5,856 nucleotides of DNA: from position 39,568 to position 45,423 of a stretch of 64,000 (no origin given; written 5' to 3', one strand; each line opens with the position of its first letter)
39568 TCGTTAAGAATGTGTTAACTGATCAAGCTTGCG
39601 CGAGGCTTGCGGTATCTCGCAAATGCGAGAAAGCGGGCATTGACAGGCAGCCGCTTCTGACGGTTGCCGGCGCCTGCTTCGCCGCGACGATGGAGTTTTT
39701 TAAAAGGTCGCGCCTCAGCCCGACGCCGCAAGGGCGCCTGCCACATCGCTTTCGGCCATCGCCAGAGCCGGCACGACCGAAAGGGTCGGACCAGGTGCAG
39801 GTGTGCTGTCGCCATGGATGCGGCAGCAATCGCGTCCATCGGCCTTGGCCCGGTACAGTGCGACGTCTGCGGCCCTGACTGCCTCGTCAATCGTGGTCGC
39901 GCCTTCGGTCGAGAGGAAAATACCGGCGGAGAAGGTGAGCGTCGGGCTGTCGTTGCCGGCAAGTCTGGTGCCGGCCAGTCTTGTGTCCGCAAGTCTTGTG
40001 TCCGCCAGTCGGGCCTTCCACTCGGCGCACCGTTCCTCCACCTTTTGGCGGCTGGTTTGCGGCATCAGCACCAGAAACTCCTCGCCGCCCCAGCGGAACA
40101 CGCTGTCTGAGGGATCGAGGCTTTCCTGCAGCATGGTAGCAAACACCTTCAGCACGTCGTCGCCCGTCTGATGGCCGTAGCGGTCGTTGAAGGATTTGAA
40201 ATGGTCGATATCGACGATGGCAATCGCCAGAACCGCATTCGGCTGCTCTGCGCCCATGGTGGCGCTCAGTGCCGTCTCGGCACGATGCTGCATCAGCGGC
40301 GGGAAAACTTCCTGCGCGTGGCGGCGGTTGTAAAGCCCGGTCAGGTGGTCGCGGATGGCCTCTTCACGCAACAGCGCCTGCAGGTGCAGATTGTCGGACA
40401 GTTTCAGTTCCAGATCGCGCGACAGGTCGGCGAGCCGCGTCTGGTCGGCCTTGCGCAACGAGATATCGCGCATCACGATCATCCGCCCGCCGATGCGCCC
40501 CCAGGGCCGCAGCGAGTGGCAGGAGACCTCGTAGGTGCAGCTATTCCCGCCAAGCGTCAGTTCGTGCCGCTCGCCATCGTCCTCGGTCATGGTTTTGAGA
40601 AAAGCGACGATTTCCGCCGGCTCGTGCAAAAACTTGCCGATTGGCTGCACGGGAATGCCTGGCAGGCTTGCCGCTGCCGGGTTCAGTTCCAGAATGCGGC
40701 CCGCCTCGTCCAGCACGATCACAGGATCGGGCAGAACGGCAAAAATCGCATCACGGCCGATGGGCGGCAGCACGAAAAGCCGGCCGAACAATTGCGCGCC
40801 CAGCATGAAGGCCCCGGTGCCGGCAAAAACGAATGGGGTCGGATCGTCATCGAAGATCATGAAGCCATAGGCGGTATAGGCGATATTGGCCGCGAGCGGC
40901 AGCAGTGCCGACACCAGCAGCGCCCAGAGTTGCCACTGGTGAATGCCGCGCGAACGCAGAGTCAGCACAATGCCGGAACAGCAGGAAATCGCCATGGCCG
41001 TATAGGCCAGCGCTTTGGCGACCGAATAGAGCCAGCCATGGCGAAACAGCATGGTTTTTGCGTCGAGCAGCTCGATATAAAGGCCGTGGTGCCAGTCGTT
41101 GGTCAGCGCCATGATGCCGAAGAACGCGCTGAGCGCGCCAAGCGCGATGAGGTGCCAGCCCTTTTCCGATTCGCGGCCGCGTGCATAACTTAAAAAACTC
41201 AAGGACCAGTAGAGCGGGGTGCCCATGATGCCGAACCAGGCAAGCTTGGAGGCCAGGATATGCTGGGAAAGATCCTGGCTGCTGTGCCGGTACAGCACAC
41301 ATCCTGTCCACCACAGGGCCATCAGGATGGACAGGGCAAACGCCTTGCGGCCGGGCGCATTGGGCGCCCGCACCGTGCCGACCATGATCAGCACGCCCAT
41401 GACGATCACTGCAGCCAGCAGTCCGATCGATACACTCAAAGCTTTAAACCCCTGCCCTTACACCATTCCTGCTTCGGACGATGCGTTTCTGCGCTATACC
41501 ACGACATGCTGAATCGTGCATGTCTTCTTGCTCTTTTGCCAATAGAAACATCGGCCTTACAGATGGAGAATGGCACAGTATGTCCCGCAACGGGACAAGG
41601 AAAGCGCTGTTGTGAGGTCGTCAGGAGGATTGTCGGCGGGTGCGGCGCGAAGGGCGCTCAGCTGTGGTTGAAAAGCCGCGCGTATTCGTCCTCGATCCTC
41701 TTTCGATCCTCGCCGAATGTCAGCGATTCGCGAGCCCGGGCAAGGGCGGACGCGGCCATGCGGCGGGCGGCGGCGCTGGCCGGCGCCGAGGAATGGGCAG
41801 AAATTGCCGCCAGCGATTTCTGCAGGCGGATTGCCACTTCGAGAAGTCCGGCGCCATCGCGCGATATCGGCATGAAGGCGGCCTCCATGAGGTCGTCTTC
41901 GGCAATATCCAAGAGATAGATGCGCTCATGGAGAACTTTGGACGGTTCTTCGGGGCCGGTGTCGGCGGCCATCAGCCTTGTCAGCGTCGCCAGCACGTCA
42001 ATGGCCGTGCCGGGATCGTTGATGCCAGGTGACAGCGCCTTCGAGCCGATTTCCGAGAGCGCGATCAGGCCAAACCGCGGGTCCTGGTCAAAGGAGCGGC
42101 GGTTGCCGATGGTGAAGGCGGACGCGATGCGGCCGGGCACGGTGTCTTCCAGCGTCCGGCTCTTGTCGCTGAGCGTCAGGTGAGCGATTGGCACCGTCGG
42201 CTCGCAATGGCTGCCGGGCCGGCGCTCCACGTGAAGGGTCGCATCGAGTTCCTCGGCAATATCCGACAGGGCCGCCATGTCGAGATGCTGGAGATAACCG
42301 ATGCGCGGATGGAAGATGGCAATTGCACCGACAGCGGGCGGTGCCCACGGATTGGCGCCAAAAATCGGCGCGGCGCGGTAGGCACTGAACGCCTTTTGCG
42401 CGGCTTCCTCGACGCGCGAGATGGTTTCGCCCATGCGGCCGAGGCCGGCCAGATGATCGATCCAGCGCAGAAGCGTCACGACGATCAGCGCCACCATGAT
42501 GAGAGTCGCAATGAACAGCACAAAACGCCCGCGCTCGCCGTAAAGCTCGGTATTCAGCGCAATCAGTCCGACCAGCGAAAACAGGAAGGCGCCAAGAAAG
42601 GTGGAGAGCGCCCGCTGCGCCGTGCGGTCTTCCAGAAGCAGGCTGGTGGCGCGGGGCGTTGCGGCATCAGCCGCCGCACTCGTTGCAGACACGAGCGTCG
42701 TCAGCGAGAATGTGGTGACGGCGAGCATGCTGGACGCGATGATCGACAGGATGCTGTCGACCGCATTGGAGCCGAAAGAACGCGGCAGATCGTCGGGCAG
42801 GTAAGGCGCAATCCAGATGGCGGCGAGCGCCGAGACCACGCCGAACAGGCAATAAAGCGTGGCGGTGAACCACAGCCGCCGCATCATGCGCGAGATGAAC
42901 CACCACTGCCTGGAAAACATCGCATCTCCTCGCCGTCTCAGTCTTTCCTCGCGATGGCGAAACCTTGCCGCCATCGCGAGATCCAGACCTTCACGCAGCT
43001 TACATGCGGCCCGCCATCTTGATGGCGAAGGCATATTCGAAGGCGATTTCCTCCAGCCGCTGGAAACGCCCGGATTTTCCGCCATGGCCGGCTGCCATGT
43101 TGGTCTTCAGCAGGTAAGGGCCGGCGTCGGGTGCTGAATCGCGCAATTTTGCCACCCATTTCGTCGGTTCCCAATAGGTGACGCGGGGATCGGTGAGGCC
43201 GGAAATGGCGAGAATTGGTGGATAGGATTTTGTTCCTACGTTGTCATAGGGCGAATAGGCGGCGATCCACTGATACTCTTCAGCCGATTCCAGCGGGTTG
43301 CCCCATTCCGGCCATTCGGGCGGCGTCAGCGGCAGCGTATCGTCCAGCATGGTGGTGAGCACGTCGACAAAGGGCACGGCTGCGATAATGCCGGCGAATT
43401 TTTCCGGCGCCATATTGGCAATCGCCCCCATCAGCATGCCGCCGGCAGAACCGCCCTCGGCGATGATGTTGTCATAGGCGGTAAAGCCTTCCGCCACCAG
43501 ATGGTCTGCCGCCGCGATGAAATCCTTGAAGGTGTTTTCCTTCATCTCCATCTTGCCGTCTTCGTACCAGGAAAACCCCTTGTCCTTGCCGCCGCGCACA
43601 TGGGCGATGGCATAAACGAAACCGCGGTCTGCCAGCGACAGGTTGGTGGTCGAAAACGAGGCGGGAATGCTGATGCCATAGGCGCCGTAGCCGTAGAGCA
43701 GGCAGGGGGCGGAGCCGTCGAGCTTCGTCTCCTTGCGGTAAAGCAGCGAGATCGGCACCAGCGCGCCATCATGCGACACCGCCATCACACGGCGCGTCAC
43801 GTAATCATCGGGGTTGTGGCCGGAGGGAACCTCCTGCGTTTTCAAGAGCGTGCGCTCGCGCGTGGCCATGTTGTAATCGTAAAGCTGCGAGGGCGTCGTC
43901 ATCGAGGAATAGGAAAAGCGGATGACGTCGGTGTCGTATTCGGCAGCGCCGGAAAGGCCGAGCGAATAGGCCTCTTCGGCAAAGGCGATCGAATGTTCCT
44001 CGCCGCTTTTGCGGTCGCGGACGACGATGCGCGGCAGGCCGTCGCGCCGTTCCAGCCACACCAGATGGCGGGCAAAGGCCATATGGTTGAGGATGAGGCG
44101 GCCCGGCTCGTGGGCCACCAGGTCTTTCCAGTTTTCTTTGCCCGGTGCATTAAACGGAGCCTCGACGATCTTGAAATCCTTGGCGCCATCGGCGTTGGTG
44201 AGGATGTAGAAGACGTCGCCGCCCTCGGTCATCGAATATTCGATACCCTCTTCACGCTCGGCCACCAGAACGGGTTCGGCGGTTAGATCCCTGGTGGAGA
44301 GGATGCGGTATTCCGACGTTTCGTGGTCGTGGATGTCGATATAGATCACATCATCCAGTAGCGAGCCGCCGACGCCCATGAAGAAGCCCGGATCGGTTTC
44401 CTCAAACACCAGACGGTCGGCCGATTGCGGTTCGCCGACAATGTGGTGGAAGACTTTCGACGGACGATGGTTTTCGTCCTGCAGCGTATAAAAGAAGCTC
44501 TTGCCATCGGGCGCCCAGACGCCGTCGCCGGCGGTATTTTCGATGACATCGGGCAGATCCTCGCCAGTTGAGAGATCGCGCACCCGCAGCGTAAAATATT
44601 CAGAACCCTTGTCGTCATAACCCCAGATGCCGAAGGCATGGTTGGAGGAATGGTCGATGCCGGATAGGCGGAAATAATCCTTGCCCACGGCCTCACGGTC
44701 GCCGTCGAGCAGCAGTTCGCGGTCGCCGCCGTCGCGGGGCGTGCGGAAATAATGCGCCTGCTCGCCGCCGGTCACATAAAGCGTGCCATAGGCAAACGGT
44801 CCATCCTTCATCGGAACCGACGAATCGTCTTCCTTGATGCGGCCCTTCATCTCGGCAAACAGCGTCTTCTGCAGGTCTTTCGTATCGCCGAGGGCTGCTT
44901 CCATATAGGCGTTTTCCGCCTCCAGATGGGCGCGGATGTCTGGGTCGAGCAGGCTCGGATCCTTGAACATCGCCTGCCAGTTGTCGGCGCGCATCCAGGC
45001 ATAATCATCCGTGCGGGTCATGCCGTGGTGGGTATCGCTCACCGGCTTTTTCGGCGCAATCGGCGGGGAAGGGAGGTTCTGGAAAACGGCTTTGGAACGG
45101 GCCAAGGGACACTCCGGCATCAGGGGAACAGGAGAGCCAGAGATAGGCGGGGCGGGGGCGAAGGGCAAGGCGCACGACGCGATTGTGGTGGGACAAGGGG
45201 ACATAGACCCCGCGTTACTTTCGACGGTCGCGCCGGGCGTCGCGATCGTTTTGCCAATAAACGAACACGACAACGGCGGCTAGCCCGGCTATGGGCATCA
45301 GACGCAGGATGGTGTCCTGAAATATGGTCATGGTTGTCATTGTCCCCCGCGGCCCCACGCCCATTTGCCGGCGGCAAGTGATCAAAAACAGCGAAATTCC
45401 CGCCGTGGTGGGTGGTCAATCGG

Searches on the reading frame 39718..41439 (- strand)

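Call 74: search_protein_families(library=pfam, proteins=[window:39718-41439:-], max_evalue=0.0001)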
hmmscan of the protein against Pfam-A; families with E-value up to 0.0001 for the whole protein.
window:39718-41439:- (574 aa): 5 families
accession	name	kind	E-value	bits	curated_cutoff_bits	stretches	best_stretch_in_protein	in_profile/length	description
PF00990.26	GGDEF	-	3.1e-35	121.8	23.8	1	361-537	1-160/161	Diguanylate cyclase, GGDEF domain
PF16927.11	HisKA_7TM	-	4.2e-34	118.8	28.6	1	8-226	3-224/224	N-terminal 7TM region of histidine kinase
PF08448.16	PAS_4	-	9e-08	32.8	23.1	1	234-330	2-109/110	PAS fold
PF00989.32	PAS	-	1.6e-05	25.3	22.6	1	230-265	4-39/113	PAS fold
PF13188.13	PAS_8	-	3.6e-05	23.9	21.8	0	231-272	5-48/65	PAS domain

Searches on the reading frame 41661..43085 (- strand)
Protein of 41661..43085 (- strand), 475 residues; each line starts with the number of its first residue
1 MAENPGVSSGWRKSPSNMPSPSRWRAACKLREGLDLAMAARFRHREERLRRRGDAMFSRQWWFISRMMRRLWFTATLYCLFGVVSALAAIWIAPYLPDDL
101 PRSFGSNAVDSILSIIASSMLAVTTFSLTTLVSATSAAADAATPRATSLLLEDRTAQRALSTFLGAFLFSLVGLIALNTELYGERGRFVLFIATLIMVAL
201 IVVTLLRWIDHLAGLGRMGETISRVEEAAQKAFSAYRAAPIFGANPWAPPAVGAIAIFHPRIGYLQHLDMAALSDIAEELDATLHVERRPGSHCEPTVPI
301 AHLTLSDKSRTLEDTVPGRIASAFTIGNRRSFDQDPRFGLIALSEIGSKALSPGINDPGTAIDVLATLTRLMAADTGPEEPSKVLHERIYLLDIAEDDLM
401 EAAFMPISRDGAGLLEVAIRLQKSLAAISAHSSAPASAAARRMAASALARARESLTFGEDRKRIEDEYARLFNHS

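Call 74: search_protein_families(library=pfam, proteins=[window:41661-43085:-], max_evalue=0.0001)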
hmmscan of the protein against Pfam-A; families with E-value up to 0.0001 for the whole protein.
window:41661-43085:- (475 aa): 1 family
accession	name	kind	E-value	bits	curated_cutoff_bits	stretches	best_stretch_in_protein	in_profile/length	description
PF10011.15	DUF2254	-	2.3e-95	320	28.8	1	69-426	2-367/368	Predicted membrane protein (DUF2254)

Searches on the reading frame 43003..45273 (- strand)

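Call 74: search_protein_families(library=pfam, proteins=[window:43003-45273:-], max_evalue=0.0001)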
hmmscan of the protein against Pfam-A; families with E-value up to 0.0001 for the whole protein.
window:43003-45273:- (757 aa): 2 families
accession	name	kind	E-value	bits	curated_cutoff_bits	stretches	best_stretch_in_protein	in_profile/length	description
PF02897.21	Peptidase_S9_N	-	1.3e-85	288.2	24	1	70-479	1-413/414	Prolyl oligopeptidase, N-terminal beta-propeller domain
PF00326.27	Peptidase_S9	-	3.7e-67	226.4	22.6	1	539-754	2-210/213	Prolyl oligopeptidase family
